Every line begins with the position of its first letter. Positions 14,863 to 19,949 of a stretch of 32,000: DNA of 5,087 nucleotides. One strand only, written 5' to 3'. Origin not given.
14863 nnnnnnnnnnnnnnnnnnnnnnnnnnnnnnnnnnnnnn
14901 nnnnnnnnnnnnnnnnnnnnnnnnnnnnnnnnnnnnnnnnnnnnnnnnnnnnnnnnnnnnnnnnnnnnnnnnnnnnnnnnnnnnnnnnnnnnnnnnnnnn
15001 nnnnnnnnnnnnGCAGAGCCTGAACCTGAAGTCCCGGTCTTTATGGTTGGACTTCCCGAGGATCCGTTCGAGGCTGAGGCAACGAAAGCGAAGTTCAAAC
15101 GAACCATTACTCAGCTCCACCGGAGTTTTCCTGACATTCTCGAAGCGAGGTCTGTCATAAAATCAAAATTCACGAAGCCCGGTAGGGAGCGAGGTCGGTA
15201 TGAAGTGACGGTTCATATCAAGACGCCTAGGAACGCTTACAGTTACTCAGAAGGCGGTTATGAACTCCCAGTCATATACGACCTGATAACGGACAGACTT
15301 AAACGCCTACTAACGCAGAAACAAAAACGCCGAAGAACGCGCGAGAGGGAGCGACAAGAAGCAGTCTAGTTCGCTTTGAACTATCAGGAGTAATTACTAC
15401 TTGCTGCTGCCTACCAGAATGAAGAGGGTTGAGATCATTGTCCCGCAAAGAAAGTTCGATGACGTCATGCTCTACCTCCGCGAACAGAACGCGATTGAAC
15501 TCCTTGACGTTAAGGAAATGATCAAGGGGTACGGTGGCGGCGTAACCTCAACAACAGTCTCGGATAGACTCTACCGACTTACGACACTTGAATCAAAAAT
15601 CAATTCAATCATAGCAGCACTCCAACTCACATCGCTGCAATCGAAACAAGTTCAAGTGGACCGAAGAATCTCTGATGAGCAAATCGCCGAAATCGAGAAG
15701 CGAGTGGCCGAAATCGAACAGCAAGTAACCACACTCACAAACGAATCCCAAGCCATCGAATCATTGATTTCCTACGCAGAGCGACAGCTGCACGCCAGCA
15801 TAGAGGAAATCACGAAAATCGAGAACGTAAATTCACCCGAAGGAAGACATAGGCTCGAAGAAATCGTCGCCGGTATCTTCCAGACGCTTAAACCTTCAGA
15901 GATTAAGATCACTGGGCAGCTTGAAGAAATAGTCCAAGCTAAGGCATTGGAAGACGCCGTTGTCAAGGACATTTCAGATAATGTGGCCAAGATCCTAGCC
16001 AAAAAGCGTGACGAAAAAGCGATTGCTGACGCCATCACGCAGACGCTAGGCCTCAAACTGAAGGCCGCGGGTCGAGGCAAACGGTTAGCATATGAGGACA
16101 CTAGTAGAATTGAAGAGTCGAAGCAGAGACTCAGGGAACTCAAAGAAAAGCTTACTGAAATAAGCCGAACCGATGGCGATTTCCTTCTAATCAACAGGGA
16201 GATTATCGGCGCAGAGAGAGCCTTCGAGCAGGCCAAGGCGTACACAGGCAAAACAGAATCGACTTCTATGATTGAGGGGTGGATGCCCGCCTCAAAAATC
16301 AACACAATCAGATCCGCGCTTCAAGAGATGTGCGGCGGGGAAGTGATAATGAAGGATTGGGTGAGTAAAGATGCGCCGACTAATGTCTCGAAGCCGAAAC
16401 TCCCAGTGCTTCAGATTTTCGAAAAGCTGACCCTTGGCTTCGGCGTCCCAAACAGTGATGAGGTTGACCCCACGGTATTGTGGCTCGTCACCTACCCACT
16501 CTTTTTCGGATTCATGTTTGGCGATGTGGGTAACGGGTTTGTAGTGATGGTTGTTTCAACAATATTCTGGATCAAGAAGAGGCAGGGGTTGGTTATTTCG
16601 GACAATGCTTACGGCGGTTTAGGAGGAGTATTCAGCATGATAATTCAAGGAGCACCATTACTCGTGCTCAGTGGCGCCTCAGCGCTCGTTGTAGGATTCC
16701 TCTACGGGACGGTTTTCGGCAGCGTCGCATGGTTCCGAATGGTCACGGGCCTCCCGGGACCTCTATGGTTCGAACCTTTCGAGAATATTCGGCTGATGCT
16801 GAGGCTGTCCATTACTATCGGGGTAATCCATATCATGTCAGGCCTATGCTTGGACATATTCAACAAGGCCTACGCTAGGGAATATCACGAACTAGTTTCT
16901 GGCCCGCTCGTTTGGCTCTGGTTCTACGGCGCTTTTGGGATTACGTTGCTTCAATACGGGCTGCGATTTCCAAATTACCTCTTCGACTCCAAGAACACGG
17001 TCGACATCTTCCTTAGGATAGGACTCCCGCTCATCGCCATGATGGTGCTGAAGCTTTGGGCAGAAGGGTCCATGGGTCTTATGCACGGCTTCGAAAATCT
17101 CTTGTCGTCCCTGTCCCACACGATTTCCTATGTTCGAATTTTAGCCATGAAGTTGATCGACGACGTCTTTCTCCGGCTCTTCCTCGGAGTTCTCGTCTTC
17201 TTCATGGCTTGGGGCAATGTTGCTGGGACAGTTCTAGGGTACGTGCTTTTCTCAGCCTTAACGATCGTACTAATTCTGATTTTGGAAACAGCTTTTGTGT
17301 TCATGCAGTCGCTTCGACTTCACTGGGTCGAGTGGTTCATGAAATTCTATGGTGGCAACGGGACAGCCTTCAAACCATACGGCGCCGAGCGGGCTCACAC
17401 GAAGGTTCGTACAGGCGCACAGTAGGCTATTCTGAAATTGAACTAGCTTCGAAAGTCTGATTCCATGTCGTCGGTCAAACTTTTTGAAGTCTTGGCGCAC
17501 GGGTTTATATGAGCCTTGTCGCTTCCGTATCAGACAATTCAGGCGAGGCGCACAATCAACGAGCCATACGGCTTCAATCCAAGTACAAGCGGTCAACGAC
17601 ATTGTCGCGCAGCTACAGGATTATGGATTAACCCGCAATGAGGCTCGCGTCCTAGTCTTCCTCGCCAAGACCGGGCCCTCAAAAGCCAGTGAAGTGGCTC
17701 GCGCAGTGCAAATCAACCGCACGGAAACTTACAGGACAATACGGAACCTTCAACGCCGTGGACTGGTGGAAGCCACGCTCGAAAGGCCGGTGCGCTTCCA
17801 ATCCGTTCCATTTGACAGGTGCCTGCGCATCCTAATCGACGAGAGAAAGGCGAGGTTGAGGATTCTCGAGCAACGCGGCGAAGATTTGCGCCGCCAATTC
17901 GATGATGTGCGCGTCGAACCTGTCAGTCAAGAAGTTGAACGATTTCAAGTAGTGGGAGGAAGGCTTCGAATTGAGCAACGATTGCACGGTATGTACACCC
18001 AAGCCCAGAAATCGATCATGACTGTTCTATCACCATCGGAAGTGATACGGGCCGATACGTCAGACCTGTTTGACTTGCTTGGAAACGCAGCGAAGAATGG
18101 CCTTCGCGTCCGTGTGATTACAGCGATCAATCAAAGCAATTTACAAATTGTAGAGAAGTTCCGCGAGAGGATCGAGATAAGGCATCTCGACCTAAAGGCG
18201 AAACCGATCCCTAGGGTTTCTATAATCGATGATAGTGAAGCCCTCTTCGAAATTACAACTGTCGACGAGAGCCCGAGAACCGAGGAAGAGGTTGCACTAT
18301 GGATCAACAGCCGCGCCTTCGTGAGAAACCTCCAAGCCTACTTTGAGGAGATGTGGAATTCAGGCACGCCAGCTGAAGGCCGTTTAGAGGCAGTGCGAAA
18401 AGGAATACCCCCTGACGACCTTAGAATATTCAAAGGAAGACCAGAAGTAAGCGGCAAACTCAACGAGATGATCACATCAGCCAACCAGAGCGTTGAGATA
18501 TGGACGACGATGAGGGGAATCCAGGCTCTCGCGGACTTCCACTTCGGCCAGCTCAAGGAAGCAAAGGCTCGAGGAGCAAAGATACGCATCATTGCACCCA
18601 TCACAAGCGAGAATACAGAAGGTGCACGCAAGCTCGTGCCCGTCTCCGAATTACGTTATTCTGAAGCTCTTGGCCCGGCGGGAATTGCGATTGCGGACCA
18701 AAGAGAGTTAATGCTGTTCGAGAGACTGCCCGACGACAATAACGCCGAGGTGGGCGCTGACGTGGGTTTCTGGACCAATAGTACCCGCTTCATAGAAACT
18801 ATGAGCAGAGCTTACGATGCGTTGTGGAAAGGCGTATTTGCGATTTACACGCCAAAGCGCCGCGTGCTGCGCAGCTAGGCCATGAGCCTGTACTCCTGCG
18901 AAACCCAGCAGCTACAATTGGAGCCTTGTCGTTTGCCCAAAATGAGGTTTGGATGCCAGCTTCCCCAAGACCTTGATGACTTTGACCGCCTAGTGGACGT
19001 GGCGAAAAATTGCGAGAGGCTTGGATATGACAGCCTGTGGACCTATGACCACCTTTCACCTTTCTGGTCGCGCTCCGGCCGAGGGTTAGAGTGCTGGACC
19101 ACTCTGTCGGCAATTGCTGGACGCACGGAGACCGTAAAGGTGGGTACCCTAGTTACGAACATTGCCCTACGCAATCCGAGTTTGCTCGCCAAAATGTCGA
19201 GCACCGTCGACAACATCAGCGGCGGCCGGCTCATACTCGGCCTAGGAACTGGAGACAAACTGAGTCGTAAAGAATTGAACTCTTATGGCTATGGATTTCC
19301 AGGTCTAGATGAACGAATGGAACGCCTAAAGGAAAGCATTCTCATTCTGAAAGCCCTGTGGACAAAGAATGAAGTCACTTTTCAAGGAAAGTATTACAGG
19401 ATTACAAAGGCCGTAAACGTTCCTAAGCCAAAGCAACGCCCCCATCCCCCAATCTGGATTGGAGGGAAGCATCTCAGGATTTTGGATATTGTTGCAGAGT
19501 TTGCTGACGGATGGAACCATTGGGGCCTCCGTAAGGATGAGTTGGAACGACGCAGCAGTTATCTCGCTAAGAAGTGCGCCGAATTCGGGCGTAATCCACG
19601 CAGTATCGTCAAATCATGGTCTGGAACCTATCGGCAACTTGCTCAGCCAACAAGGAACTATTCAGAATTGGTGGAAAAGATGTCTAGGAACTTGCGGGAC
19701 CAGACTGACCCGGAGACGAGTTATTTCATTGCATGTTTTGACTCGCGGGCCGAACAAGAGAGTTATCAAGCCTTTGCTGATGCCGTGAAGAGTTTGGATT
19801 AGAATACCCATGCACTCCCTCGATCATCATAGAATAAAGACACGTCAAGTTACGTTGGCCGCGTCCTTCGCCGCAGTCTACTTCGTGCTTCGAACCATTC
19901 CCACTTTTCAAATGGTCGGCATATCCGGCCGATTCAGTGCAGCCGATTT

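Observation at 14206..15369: Four CBS domains fused to an HPF/RaiA-like domain: candidate energy-sensing ribosome hibernation factor in an archaeon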

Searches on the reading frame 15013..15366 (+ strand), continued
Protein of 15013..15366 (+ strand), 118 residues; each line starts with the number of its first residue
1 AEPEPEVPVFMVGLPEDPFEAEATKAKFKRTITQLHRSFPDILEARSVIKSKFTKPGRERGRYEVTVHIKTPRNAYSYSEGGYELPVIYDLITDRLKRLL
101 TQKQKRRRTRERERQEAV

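Call 82: search_protein_families(library=pfam, proteins=[P0189, P0243, P0148, P0137], max_evalue=0.001)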
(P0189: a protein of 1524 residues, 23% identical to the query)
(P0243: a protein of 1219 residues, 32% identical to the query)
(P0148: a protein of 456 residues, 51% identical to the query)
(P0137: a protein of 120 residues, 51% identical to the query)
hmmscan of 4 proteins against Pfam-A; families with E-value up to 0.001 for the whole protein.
P0189 (1524 aa): 6 families
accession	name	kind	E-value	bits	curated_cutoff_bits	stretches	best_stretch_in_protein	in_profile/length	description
PF19116.6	DUF5801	-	1.4e-141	466.3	27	7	966-1105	2-137/137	Domain of unknown function (DUF5801)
PF20744.3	gp37_trimer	-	3.1e-12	46.8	21.7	0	1089-1134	31-76/95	Tail fibre protein gp37 trimerization region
PF25724.1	crAss_THA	-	6.7e-09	36.2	27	0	435-468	19-52/182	Crassvirus tail hub protein A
PF09961.14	DUF2195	-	2.5e-07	31.1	25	0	426-460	17-51/117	Uncharacterized protein conserved in bacteria (DUF2195)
PF07492.16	Trehalase_Ca-bi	-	2.2e-05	24.5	25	0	456-464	15-23/30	Neutral trehalase Ca2+ binding domain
PF24182.1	G1RFP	-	6.3e-05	23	22.6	0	1127-1147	9-31/36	Gene 1 ring forming protein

P0243 (1219 aa): 3 families
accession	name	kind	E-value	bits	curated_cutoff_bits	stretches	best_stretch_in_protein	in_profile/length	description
PF01607.29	CBM_14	-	4.9e-97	318.4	22.1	16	338-381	9-53/53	Chitin binding Peritrophin-A domain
PF17414.8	MatP_C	-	1.3e-09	38.7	24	0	439-470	8-39/60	MatP C-terminal ribbon-helix-helix domain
PF19397.4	DUF5972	-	1.6e-05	24.8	22.6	0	200-208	3-11/28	Family of unknown function (DUF5972)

P0148 (456 aa): 1 family
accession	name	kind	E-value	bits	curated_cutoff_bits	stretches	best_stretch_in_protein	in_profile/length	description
PF00571.33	CBS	-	1.9e-23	83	24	2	204-255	2-54/57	CBS domain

P0137 (120 aa): 0 families

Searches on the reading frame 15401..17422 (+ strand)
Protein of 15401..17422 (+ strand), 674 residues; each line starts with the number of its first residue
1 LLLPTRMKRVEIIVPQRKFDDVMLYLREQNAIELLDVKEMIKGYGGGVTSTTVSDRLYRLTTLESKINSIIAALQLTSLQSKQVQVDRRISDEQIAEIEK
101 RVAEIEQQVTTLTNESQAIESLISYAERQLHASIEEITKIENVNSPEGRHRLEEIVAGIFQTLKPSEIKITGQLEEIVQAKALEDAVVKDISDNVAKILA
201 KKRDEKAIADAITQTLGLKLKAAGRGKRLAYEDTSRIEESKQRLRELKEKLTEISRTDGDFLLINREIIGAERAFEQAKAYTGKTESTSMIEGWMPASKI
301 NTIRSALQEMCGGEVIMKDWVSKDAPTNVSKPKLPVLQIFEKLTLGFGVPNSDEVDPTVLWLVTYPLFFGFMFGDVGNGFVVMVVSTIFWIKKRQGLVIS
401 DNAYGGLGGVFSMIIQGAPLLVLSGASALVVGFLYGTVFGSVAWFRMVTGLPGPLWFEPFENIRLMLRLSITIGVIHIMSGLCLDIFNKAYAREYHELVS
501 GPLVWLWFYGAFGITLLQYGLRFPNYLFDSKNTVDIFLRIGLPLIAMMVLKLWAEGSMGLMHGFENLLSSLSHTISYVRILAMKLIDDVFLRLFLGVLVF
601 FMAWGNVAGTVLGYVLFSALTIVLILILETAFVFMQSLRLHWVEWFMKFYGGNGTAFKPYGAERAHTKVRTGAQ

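Call 45: search_protein_families(library=pfam, proteins=[window:15401-17422:+], max_evalue=0.0001)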
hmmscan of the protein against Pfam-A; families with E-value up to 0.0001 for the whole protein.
window:15401-17422:+ (674 aa): 1 family
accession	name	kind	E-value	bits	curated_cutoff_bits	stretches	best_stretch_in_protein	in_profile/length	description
PF01496.24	V_ATPase_I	-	7.2e-38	130.5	30.7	2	59-440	77-458/815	V-type ATPase 116kDa subunit family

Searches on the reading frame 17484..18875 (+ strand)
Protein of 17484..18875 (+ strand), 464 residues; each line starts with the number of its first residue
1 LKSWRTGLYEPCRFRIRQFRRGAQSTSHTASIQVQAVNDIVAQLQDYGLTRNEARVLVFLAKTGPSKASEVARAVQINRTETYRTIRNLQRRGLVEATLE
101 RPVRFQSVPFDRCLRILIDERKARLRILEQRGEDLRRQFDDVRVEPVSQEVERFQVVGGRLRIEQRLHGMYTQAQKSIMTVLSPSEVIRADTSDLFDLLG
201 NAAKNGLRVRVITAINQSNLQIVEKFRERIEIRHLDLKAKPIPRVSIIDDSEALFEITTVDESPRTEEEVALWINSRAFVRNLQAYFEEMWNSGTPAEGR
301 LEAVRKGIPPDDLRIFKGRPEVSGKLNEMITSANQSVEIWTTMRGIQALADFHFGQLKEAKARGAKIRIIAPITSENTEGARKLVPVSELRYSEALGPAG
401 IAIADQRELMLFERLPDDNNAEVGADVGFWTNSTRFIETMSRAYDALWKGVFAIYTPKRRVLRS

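Call 45: search_protein_families(library=pfam, proteins=[window:17484-18875:+], max_evalue=0.0001)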
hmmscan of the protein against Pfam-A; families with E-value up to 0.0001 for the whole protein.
window:17484-18875:+ (464 aa): 4 families
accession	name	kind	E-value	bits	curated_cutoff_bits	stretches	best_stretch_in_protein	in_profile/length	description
PF01978.25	TrmB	-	1.2e-15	57.5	25.6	1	44-110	1-67/68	Sugar-specific transcriptional regulator TrmB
PF11495.14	Regulator_TrmB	-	9.3e-11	41.8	22.2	0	155-295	3-133/233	Archaeal transcriptional regulator TrmB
PF13091.12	PLDc_2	-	3e-08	34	27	0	191-291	21-132/132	PLD-like domain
PF12802.13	MarR_2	-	1.5e-07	31.9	27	1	47-98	1-53/61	MarR family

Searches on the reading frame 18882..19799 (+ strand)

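Call 45: search_protein_families(library=pfam, proteins=[window:18882-19799:+], max_evalue=0.0001)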
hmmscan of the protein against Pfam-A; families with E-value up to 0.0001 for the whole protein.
window:18882-19799:+ (306 aa): 1 family
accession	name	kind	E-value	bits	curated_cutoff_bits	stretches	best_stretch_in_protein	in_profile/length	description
PF00296.26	Bac_luciferase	-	4.8e-53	181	27.9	1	26-241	14-219/314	Luciferase-like monooxygenase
